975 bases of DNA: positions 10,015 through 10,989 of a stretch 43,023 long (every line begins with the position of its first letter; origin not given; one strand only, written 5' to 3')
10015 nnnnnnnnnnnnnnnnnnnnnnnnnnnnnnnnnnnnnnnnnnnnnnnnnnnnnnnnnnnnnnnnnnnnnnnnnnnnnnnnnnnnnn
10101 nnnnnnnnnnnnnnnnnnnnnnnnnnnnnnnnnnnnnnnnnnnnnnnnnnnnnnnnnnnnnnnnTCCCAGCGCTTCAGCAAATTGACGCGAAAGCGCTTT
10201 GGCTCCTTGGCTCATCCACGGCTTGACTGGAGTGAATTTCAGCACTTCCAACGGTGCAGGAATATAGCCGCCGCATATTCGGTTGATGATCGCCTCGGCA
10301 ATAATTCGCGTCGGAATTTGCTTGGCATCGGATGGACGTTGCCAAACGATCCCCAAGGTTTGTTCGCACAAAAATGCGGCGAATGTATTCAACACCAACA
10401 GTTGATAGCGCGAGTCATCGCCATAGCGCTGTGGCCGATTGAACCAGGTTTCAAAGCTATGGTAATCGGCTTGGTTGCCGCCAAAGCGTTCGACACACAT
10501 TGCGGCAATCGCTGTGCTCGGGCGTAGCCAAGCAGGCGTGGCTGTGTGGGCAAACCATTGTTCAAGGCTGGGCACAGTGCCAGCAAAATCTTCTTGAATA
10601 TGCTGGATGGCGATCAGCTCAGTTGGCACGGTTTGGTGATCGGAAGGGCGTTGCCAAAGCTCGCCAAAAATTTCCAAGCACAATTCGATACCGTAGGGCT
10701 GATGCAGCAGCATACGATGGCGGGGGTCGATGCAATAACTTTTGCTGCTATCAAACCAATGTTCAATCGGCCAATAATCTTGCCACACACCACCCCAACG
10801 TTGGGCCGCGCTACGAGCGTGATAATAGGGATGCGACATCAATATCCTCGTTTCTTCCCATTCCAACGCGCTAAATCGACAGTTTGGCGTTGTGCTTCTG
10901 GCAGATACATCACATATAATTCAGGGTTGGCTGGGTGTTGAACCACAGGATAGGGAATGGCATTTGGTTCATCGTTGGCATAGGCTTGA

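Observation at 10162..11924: Translationally coupled pair of unknown-function genes, one with an internal tandem duplication, converging onto and overlapping the LysR gene's 3' end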

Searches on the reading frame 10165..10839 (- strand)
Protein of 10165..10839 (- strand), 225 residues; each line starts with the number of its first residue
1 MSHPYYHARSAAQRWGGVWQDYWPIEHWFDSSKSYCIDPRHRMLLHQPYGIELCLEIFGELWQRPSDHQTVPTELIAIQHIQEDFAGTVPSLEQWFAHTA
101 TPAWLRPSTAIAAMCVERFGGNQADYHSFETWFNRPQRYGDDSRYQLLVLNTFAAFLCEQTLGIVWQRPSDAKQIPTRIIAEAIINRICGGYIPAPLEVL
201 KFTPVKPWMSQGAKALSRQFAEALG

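Call 7: search_protein_families(library=pfam, proteins=[window:10165-10839:-], max_evalue=1)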
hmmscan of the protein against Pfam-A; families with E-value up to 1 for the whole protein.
window:10165-10839:- (225 aa): 1 family
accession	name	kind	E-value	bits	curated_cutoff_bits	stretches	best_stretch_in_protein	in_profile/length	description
PF21866.1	DUF6915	-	5e-45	152.3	27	2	2-105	1-102/102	Domain of unknown function (DUF6915)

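Call 8: search_protein_families(library=ncbifam, proteins=[window:10165-10839:-], max_evalue=1)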
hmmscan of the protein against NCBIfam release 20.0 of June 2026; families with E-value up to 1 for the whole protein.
window:10165-10839:- (225 aa): 0 families

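Call 9: search_protein_families(library=padloc, proteins=[window:10165-10839:-], max_evalue=1)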
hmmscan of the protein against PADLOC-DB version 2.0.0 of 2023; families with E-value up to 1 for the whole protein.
window:10165-10839:- (225 aa): 0 families

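Call 10: search_protein_families(library=phrogs, proteins=[window:10165-10839:-], max_evalue=1)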
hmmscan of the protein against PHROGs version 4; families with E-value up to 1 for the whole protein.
window:10165-10839:- (225 aa): 3 families
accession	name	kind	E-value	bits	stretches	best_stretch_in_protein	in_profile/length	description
phrog_8143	-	unknown function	4.4e-40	137.7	2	1-106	1-109/130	-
phrog_19073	-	unknown function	7.4e-10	40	1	4-59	3-58/116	-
phrog_17503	-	unknown function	0.7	10.8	0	93-104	9-20/26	-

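Call 14: find_homologous_proteins(query=window:10165-10839:-)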
Query window:10165-10839:- (225 aa): 5 proteins with E <= 0.001 among 386 candidates.
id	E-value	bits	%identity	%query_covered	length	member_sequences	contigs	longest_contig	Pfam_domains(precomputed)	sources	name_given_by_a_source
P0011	2.0e-149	514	96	100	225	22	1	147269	PF21866.2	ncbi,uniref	ncbi:hypothetical protein [Herpetosiphon gulosus]|uniref:DUF6915 domain-containing protein n=1 Tax=H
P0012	2.3e-55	206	44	98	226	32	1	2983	PF21866.2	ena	-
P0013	1.2e-28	118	48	47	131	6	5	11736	PF21866.2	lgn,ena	-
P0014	5.9e-28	116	45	47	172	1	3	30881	PF21866.2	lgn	-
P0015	1.7e-27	115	47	47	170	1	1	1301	PF21866.2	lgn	-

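Call 28: find_homologous_proteins(query=A3, max_evalue=0.001)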
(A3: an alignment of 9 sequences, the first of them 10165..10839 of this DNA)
Query A3 (9 sequences) (225 aa, profile of the alignment): 1410 proteins with E <= 0.001 among 4336 candidates; the best 120 are listed.
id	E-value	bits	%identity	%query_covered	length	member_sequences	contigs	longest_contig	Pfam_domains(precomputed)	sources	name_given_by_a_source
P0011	2.0e-123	428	96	100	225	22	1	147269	PF21866.2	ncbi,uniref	ncbi:hypothetical protein [Herpetosiphon gulosus]|uniref:DUF6915 domain-containing protein n=1 Tax=H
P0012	5.3e-105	368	44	98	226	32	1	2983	PF21866.2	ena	-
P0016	1.6e-97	343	42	100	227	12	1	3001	PF21866.2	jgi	-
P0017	3.9e-97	342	42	100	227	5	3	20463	PF21866.2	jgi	jgi:hypothetical protein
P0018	4.3e-95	336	45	97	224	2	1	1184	PF21866.2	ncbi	-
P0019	4.0e-94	332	41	98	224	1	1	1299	PF21866.2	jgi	jgi:hypothetical protein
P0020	4.2e-70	254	33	100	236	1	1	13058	PF21866.2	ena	-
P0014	1.0e-68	249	45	47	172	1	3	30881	PF21866.2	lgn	-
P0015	7.3e-68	246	47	47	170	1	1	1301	PF21866.2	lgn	-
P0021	4.2e-65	237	37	98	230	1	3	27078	PF21866.2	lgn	-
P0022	6.6e-61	224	34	100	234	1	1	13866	PF21866.2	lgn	-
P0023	5.2e-59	218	43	98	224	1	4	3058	PF21866.2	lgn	-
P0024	8.2e-57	210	41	98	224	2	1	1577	PF21866.2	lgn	-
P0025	3.8e-56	208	41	98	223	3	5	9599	PF21866.2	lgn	-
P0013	4.0e-56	208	48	47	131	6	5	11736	PF21866.2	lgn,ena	-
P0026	1.1e-53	200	36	94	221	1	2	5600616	PF21866.2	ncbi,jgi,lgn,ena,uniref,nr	ncbi:hypothetical protein EI42_05003 [Thermosporothrix hazakensis]|jgi:hypothetical protein|uniref:D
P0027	1.2e-53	200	44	53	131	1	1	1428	PF21866.2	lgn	-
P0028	2.3e-53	199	34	98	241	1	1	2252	PF21866.2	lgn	-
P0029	4.7e-52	195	48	47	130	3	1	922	PF21866.2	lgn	-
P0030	5.0e-52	195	50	47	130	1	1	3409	PF21866.2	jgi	jgi:hypothetical protein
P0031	2.2e-51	193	31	96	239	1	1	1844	PF21866.2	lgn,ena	-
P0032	2.7e-51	192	48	47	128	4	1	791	PF21866.2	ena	-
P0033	3.4e-51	192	46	47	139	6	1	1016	PF21866.2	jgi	-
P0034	4.3e-51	192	38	99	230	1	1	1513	PF21866.2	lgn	-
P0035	5.0e-51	191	48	47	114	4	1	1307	PF21866.2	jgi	-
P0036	5.2e-51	191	48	47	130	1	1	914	PF21866.2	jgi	jgi:hypothetical protein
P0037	6.4e-51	191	51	47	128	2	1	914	PF21866.2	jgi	jgi:hypothetical protein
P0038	2.1e-50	189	41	52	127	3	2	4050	PF21866.2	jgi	jgi:hypothetical protein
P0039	2.1e-50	189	38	95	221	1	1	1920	PF21866.2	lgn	-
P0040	3.2e-50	189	34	94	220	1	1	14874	PF21866.2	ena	-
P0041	9.4e-50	187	50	47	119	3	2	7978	PF21866.2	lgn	-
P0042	1.2e-49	187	43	47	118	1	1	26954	PF21866.2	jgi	jgi:hypothetical protein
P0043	1.5e-49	187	47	47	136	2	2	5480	PF21866.2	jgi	jgi:hypothetical protein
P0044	2.7e-49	186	36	95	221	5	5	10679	PF21866.2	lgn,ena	-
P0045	3.0e-49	186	47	47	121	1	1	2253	PF21866.2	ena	-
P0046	6.9e-49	184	44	47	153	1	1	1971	PF21866.2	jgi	jgi:hypothetical protein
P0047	9.6e-49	184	47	47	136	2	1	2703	PF21866.2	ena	-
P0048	1.2e-48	184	47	47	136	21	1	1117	PF21866.2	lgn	-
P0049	1.3e-48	183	50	47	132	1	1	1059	PF21866.2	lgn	-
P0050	1.7e-48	183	48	44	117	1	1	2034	PF21866.2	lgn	-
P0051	1.9e-48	183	48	47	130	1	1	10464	PF21866.2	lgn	-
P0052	2.2e-48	183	29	92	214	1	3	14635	PF21866.2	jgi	-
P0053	2.5e-48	183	40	52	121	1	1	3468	PF21866.2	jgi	jgi:hypothetical protein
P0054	2.9e-48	182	43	49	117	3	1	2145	PF21866.2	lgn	-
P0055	1.7e-47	180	46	47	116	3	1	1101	PF21866.2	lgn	-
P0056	3.0e-47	179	28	92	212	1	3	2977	PF21866.2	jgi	-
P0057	3.4e-47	179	41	52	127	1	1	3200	PF21866.2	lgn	-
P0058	4.0e-47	179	40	56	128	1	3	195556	PF21866.2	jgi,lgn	jgi:hypothetical protein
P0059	6.3e-47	178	43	56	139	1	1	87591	PF21866.2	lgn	-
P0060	8.0e-47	178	47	47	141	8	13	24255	PF21866.2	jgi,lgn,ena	jgi:hypothetical protein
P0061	8.7e-47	178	47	47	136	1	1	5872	PF21866.2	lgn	-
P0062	1.0e-46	177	49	47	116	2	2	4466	PF21866.2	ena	-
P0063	2.0e-46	176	46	47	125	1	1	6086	PF21866.2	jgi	jgi:hypothetical protein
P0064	7.5e-46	174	50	47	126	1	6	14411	PF21866.2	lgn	-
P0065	8.6e-46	174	44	47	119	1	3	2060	PF21866.2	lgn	-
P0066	9.2e-46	174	42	47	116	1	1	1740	PF21866.2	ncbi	-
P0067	9.3e-46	174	42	53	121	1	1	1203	PF21866.2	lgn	-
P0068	1.2e-45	174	46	47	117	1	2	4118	PF21866.2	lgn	-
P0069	1.8e-45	173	41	49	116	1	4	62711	PF21866.2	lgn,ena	-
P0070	7.3e-45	171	42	47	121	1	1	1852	PF21866.2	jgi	-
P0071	1.2e-44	171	37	52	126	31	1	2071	PF21866.2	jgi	jgi:hypothetical protein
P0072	1.4e-44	170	41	50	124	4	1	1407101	PF21866.2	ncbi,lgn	-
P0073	1.7e-44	170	41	50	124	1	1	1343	PF21866.2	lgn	-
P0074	1.7e-44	170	43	47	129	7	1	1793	PF21866.2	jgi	jgi:hypothetical protein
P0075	1.9e-44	170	38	53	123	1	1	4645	PF21866.2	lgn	-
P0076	1.9e-44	170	46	47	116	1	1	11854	PF21866.2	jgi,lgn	jgi:hypothetical protein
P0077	2.3e-44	170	56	42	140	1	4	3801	PF21866.2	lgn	-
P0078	2.6e-44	169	47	47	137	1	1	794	PF21866.2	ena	-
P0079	2.8e-44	169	40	47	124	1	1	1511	PF21866.2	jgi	jgi:hypothetical protein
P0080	3.1e-44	169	45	47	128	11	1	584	PF21866.2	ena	-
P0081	3.1e-44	169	39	52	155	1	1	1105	PF21866.2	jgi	jgi:hypothetical protein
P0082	3.5e-44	169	44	47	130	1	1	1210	PF21866.2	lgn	-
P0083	3.6e-44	169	41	50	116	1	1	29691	PF21866.2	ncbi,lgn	-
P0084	4.0e-44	169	49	47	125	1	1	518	PF21866.2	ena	-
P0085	4.1e-44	169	42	50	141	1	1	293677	PF21866.2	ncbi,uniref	ncbi:DUF6915 family protein [Deinococcus hohokamensis]|uniref:DUF6915 family protein n=1 Tax=Deinoco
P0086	4.6e-44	169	35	97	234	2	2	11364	PF21866.2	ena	-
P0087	7.3e-44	168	40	47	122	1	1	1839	PF21866.2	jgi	jgi:hypothetical protein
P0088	8.1e-44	168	44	47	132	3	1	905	PF21866.2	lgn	-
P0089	8.9e-44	168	40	50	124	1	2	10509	PF21866.2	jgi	jgi:hypothetical protein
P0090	9.4e-44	168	44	47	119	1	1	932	PF21866.2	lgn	-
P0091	1.1e-43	167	41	47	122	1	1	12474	PF21866.2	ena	-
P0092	1.2e-43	167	42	47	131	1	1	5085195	PF21866.2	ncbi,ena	-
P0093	1.3e-43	167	35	52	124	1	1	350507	PF21866.2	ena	-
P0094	1.3e-43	167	47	47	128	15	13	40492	PF21866.2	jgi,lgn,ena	jgi:hypothetical protein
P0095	1.7e-43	167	41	47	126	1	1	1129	PF21866.2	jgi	jgi:hypothetical protein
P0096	2.5e-43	166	40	47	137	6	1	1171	PF21866.2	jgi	jgi:hypothetical protein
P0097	2.6e-43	166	39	47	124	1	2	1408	PF21866.2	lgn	-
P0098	2.8e-43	166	40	47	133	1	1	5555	PF21866.2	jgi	jgi:hypothetical protein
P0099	2.9e-43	166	43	50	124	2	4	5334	PF21866.2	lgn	-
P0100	3.1e-43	166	50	47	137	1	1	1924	PF21866.2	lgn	-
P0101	3.4e-43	166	31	99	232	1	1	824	PF21866.2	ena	-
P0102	3.8e-43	166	52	42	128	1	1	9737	PF21866.2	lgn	-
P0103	3.9e-43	166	43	47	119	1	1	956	PF21866.2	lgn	-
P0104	4.9e-43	165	45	48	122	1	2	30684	PF21866.2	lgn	-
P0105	5.0e-43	165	39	47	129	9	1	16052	PF21866.2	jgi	jgi:hypothetical protein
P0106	5.2e-43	165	39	47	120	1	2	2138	PF21866.2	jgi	jgi:hypothetical protein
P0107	5.9e-43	165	43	50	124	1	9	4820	PF21866.2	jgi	jgi:hypothetical protein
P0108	6.3e-43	165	45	47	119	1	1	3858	PF21866.2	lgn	-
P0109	6.7e-43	165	39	47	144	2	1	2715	PF21866.2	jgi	jgi:hypothetical protein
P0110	8.1e-43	165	37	52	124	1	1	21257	PF21866.2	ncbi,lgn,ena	-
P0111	8.1e-43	165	41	55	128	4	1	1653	PF21866.2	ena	-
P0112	8.7e-43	164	39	47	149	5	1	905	PF21866.2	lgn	-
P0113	8.8e-43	164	44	47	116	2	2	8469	PF21866.2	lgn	-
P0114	1.1e-42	164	39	51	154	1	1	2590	PF21866.2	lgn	-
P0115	1.1e-42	164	37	47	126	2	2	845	PF21866.2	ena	-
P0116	1.1e-42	164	42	47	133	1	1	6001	PF21866.2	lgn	-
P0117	1.1e-42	164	41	52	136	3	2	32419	PF21866.2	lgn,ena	-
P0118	1.2e-42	164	42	47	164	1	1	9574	PF21866.2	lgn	-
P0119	1.4e-42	164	45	47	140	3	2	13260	PF21866.2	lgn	-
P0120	1.6e-42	164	40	52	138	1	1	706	PF21866.2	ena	-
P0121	2.1e-42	163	38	47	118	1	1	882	PF21866.2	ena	-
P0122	2.2e-42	163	41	56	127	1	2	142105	PF21866.2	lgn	-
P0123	2.2e-42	163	38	50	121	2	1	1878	PF21866.2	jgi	jgi:hypothetical protein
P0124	2.3e-42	163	32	97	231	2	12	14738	PF21866.2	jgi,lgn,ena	jgi:hypothetical protein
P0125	2.4e-42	163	31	96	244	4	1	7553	PF21866.2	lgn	-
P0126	2.5e-42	163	48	47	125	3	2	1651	PF21866.2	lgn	-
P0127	2.8e-42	163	43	50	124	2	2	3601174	PF21866.2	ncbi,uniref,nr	ncbi:DUF6915 family protein [Deinococcus multiflagellatus]|uniref:DUF6915 family protein n=1 Tax=Dei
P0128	3.3e-42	163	41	47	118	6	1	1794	PF21866.2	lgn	-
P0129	3.5e-42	162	42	51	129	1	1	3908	PF21866.2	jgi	jgi:hypothetical protein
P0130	3.6e-42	162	45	47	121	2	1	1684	PF21866.2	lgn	-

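Call 30: find_encoding_contigs(protein=P0026, flank=5000, max_places=2)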
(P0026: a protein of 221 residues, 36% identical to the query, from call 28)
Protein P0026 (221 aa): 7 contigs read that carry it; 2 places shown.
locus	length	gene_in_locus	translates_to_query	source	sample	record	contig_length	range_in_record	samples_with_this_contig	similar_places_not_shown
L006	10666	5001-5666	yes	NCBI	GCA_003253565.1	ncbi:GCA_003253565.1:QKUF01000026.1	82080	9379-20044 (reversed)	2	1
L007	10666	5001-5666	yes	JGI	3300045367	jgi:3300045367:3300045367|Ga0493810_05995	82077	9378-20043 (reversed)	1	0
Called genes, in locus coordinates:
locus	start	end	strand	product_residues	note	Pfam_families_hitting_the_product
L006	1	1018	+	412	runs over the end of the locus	-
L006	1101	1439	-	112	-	-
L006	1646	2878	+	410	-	-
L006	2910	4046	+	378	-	-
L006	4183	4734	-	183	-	PF00583:Acetyltransf_1, PF13508:Acetyltransf_7 (weak)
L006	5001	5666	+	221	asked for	PF21866:DUF6915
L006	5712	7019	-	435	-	PF01336:tRNA_anti-codon, PF00152:tRNA-synt_2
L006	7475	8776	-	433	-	PF07690:MFS_1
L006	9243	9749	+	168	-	PF00293:NUDIX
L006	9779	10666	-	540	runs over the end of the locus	PF13367:PrsW-protease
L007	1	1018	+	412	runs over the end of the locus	-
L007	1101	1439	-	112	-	-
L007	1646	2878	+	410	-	-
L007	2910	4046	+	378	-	-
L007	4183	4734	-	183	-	PF00583:Acetyltransf_1, PF13508:Acetyltransf_7 (weak)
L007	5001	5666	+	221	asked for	PF21866:DUF6915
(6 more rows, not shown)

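Call 31: find_encoding_contigs(protein=P0017, flank=5000, max_places=2)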
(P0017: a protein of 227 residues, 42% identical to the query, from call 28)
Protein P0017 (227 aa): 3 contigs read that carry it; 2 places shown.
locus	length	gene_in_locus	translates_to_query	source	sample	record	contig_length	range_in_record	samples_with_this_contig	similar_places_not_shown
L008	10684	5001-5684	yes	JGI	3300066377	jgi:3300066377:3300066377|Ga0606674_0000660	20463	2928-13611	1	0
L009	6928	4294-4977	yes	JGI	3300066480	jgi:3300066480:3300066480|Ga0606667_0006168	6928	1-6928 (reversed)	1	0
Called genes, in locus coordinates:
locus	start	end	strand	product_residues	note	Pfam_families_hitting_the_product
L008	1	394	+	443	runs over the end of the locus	PF01134:GIDA, PF01266:DAO (faint)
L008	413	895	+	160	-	PF07883:Cupin_2 (faint)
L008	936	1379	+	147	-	PF14534:DUF4440, PF12680:SnoaL_2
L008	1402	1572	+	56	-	-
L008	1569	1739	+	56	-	-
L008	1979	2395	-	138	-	-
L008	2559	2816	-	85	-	-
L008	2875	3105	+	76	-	-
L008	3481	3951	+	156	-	-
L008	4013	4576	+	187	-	-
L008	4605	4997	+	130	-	-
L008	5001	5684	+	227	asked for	PF21866:DUF6915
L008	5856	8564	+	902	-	PF07721:TPR_4 (faint), PF25873:WHD_MalT, PF13428:TPR_14 (faint), PF07719:TPR_2 (faint), PF14559:TPR_19 (faint), PF17874:TPR_MalT, PF00196:GerE, PF08281:Sigma70_r4_2 (weak), +2 more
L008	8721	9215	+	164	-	-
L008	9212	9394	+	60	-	-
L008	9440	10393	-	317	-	-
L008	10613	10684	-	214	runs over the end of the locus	PF01738:DLH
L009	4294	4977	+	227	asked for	PF21866:DUF6915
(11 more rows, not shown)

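Call 41: search_solved_structures(query=A4, max_evalue=10)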
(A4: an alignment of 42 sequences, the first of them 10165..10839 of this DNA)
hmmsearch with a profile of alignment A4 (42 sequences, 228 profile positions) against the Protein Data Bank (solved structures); distinct sequences matched with E-value up to 10: 2.
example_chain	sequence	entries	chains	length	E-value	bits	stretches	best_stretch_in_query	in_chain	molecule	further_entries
6frm_A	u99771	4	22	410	0.86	12.6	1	65-102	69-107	Coenzyme F420H2 oxidase (FprA) | F420H2 oxidase (FprA)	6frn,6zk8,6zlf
1yts_A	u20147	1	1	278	1.4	11.9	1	34-79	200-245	YERSINIA PROTEIN TYROSINE PHOSPHATASE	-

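Call 45: find_encoding_contigs(protein=P0021, flank=4000, max_places=2)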
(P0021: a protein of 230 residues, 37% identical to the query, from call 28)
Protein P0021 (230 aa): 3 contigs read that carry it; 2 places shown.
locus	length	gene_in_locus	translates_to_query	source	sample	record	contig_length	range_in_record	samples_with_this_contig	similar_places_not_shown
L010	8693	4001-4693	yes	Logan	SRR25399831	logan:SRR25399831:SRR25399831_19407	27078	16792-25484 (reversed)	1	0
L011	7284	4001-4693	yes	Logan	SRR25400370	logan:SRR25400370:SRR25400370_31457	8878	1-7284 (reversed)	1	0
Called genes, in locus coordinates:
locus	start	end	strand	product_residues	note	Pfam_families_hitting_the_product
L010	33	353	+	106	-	-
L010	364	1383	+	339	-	PF07726:AAA_3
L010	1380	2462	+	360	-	PF13203:DUF2201_N, PF09967:DUF2201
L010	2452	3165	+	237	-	-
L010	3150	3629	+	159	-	-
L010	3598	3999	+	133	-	-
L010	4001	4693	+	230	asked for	PF21866:DUF6915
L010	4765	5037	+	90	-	-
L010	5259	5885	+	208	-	-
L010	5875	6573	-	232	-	-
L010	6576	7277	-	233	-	PF01255:Prenyltransf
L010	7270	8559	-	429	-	-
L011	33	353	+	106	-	-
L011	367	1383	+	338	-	PF07726:AAA_3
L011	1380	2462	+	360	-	PF13203:DUF2201_N, PF09967:DUF2201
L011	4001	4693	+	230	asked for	PF21866:DUF6915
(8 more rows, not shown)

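Call 46: find_encoding_contigs(protein=P0124, flank=4000, max_places=2)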
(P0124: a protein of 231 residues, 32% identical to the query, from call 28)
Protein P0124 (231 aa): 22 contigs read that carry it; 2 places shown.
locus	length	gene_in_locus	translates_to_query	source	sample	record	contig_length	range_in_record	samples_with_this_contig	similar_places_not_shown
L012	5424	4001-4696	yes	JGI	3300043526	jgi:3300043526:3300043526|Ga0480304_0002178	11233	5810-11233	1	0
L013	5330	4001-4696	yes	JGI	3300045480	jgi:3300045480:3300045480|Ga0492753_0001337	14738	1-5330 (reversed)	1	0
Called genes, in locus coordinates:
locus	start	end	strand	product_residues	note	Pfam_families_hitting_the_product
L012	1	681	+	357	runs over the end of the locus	PF09511:RNA_lig_T4_1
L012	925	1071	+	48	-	-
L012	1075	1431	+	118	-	-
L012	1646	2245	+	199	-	PF03013:Pyr_excise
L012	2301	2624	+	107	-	-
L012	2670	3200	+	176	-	PF01661:Macro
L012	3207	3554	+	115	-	-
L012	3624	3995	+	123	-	-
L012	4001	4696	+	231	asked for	PF21866:DUF6915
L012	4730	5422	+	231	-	?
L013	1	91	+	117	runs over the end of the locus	-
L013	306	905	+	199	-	PF03013:Pyr_excise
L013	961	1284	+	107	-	-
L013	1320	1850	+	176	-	PF01661:Macro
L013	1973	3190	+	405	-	PF12323:HTH_OrfB_IS605, PF01385:OrfB_IS605, PF07282:Cas12f1-like_TNB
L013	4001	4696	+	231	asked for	PF21866:DUF6915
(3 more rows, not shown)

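Call 47: find_encoding_contigs(protein=P0052, flank=4000, max_places=2)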
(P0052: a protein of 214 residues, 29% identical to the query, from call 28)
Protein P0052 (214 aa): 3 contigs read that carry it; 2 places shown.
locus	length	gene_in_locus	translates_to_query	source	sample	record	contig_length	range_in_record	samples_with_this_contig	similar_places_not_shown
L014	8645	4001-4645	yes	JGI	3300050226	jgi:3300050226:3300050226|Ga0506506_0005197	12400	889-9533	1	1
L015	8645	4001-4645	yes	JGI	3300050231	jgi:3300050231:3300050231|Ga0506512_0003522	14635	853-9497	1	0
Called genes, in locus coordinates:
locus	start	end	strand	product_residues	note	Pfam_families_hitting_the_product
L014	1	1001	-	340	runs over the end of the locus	-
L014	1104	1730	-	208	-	PF00440:TetR_N, PF17932:TetR_C_24 (weak), PF13977:TetR_C_6 (weak), PF17935:TetR_C_27 (weak)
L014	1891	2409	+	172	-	PF13384:HTH_23, PF13551:HTH_29, PF13565:HTH_32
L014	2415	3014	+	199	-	PF13358:DDE_3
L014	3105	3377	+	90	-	-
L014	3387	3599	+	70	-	-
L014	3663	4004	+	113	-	-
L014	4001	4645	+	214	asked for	PF21866:DUF6915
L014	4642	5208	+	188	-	-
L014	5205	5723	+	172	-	-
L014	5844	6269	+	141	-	-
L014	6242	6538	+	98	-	-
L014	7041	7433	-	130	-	-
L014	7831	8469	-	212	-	-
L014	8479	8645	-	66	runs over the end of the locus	-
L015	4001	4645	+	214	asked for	PF21866:DUF6915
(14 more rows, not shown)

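Call 49: predict_structure(alignment_id=A4)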
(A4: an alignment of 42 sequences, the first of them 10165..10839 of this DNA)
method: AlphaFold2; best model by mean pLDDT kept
length: 225 residues; sequences in the alignment: 42
mean_pLDDT: 93.5   pTM: 0.88
mean pLDDT of the five models: 93.5, 92.5, 92.4, 91.9, 91.6
residues with pLDDT >= 90: 196; 70-90: 18; 50-70: 11; < 50: 0
segments of 3 or more residues with pLDDT < 50: none
pLDDT, mean of each block of 10 residues (from residue 1): 88 98 98 91 97 98 98 98 95 96 83 97 97 94 95 97 98 98 95 95 92 73 66
secondary structure, 60 per line:
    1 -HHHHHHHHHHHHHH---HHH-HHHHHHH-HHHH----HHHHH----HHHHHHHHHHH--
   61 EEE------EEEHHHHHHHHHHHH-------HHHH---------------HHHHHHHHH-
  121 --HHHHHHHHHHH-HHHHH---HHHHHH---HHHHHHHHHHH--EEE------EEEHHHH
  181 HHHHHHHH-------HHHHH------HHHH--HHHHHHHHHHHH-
elements in order: H2-15 H23-29 H31-34 H39-43 H48-58 E61-63 E70-72 H73-84 H92-95 H111-119 H123-133 H135-139 H143-148 H152-162 E165-167 E174-176 H177-188 H196-200 H207-210 H213-224
